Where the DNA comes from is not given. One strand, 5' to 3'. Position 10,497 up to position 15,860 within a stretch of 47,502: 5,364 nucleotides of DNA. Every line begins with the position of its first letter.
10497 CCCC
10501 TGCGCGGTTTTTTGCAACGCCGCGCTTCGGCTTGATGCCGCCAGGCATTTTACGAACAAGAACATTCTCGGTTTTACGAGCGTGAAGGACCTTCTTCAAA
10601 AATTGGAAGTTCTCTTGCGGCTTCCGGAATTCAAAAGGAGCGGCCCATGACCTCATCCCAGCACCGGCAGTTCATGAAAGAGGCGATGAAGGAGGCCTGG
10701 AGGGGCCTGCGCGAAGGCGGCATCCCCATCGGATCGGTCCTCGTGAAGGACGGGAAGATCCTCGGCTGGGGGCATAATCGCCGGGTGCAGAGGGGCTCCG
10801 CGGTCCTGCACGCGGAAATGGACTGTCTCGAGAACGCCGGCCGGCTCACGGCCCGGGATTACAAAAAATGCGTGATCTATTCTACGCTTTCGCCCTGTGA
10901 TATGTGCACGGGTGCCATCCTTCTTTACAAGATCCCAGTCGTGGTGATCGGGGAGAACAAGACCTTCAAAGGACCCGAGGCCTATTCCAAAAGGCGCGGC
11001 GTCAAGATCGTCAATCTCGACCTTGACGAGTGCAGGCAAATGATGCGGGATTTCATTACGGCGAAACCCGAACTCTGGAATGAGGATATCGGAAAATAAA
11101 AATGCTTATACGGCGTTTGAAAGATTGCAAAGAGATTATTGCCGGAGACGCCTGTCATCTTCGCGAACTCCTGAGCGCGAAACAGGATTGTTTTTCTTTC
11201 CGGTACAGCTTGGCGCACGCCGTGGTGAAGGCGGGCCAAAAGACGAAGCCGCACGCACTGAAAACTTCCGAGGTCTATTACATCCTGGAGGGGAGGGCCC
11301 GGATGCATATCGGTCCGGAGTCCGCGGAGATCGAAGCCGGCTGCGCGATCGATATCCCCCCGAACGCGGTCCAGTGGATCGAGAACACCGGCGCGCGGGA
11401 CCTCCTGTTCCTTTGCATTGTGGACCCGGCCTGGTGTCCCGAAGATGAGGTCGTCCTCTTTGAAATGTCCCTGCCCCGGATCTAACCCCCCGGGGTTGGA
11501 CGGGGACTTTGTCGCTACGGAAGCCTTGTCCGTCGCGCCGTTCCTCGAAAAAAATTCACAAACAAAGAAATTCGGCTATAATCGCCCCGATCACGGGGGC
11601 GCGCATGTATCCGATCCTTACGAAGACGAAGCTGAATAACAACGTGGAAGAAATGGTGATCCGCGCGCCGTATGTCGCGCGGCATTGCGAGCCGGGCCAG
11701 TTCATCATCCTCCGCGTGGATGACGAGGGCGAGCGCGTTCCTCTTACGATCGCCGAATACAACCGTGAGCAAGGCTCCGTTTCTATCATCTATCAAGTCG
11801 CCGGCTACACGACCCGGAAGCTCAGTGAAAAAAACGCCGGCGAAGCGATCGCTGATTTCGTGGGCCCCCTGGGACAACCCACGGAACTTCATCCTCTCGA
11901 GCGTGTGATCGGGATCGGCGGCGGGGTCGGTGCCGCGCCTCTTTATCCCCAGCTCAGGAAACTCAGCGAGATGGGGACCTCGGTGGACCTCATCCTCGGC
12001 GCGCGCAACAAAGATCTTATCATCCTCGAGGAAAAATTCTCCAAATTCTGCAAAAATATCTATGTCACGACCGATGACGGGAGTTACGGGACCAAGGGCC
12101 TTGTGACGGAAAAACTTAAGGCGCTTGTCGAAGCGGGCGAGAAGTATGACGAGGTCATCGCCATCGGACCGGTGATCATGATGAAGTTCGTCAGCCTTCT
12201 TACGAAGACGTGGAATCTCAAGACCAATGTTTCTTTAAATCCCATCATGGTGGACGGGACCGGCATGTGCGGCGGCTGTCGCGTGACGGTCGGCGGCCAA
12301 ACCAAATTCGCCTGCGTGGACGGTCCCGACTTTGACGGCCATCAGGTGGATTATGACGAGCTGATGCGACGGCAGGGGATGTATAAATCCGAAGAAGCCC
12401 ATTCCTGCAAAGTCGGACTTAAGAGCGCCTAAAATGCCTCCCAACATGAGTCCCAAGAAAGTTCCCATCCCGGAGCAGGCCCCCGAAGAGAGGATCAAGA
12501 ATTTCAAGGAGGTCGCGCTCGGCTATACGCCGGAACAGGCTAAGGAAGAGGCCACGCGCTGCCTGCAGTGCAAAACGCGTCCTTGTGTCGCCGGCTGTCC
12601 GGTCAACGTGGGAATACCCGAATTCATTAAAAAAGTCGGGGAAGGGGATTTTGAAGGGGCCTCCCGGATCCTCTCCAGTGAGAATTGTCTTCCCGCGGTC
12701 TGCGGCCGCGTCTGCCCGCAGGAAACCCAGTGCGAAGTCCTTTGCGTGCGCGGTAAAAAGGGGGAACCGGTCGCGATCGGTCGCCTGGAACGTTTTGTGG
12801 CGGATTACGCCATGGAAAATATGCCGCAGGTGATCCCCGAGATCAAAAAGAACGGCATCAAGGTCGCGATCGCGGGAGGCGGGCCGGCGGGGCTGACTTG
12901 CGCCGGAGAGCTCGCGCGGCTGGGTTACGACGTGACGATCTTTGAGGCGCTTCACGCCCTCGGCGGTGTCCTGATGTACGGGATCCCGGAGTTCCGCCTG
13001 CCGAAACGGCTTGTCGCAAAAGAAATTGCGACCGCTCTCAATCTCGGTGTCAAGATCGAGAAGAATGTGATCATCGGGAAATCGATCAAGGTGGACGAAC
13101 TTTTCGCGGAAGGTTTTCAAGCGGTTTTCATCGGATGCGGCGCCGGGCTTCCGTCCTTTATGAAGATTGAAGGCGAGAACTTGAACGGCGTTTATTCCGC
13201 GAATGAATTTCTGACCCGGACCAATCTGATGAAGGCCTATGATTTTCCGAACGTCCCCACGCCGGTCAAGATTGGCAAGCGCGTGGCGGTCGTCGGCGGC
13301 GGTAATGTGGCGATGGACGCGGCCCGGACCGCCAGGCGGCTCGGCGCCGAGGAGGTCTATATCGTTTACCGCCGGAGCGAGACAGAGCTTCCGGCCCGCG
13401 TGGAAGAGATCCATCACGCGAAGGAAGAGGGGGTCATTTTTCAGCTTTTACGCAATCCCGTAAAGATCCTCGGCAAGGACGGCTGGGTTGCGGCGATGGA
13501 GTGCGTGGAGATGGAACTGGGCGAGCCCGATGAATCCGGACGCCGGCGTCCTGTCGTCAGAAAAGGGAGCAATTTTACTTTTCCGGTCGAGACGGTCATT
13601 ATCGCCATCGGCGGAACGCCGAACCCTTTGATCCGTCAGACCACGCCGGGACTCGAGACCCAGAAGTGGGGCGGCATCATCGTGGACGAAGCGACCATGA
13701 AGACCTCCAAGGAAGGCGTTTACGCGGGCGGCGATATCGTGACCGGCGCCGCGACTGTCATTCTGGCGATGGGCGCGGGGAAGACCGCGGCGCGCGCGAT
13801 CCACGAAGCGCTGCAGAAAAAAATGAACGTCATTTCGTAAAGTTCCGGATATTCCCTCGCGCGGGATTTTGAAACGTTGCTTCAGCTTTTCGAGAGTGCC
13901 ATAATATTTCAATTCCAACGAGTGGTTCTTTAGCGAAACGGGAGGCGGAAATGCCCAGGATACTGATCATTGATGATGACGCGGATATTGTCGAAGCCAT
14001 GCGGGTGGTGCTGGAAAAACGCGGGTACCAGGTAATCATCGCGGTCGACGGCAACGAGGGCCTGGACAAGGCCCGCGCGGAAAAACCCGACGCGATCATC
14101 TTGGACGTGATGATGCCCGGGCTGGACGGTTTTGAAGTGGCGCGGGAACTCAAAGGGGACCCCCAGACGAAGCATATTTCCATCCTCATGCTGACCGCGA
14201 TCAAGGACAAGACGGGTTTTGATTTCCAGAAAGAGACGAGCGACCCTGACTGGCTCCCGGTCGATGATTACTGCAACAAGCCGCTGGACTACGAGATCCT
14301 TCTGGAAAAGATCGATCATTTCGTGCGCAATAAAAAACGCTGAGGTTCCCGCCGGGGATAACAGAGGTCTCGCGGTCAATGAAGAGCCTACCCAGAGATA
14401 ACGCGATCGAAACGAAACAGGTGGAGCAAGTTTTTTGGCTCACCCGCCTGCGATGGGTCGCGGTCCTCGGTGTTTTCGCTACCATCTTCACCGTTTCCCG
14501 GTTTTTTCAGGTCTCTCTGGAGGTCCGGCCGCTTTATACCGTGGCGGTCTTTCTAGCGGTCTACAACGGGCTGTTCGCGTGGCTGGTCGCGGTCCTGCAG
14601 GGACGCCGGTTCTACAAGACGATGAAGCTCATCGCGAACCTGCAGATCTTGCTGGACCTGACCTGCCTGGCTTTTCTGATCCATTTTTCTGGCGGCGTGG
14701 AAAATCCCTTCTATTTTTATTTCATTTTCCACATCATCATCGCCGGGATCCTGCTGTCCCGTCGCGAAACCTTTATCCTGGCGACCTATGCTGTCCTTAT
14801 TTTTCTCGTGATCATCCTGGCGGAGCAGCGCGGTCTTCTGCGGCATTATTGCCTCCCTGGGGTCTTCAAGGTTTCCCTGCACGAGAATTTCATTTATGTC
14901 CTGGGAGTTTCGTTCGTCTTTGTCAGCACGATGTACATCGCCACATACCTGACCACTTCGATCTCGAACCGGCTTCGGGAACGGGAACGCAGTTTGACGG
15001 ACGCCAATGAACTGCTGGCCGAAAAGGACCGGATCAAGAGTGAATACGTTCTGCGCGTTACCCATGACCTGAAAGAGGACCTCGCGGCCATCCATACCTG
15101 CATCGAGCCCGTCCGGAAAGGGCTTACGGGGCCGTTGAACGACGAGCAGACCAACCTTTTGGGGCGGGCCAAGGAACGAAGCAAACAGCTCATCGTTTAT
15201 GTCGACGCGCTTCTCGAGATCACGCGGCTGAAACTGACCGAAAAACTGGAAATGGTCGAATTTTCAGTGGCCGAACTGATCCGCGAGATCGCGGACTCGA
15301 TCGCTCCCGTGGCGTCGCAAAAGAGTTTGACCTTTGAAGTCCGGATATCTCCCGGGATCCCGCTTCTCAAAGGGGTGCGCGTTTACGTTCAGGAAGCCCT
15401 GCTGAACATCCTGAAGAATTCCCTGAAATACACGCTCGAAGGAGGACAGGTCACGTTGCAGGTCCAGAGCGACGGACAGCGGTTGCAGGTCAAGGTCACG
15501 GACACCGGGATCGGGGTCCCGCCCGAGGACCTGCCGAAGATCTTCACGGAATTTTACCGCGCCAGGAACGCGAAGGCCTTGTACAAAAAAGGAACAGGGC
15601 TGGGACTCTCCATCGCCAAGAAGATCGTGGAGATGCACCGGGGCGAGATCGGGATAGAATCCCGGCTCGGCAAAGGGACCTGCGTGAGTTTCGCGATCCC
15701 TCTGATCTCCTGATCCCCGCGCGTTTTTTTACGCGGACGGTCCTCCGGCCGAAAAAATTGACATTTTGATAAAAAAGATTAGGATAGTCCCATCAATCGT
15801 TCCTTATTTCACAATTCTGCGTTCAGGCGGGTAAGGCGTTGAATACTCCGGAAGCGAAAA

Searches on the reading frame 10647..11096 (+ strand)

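Call 37: search_protein_families(library=pfam, proteins=[window:10647-11096:+], max_evalue=0.00001)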
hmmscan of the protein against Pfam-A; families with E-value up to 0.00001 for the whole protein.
window:10647-11096:+ (150 aa): 3 families
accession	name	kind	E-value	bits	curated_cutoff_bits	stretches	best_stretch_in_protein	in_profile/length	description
PF00383.29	dCMP_cyt_deam_1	-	5e-24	84.6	25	1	4-102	2-101/102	Cytidine and deoxycytidylate deaminase zinc-binding region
PF14437.12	MafB19-deam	-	6.3e-21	75.2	27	1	5-139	2-140/142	MafB19-like deaminase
PF14439.12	Bd3614-deam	-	8.9e-06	26.1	38.5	0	32-92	15-75/113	Bd3614-like deaminase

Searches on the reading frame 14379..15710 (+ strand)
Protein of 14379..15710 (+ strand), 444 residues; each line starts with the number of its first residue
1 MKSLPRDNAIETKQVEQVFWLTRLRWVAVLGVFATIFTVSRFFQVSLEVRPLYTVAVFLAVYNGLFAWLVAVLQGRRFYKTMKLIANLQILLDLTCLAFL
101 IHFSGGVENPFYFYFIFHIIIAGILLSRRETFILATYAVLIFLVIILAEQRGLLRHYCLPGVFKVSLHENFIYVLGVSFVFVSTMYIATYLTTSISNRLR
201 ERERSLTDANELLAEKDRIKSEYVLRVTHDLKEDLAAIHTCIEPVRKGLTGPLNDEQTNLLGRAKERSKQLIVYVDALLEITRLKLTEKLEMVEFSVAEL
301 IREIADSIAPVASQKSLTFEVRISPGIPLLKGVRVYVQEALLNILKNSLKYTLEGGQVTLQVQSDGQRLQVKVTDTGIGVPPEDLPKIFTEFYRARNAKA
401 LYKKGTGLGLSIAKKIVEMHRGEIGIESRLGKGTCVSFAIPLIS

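Call 4: search_protein_families(library=pfam, proteins=[window:14379-15710:+])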
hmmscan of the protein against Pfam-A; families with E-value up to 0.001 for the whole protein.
window:14379-15710:+ (444 aa): 5 families
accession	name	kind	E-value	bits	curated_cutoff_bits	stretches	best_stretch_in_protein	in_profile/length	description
PF02518.31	HATPase_c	-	2.3e-28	99.3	26.4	1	335-442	4-109/111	Histidine kinase-, DNA gyrase B-, and HSP90-like ATPase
PF25323.1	6TM_PilS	-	2.1e-10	41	27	1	13-205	6-188/189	PilS-like transmembrane domain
PF13581.12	HATPase_c_2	-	7.9e-07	29.6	27.4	1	303-420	10-112/127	Histidine kinase-like ATPase domain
PF00512.31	HisKA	-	0.00011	22.6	26.9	1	222-284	4-63/66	His Kinase A (phospho-acceptor) domain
PF13589.12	HATPase_c_3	-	0.00035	21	25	1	338-409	4-78/137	Histidine kinase-, DNA gyrase B-, and HSP90-like ATPase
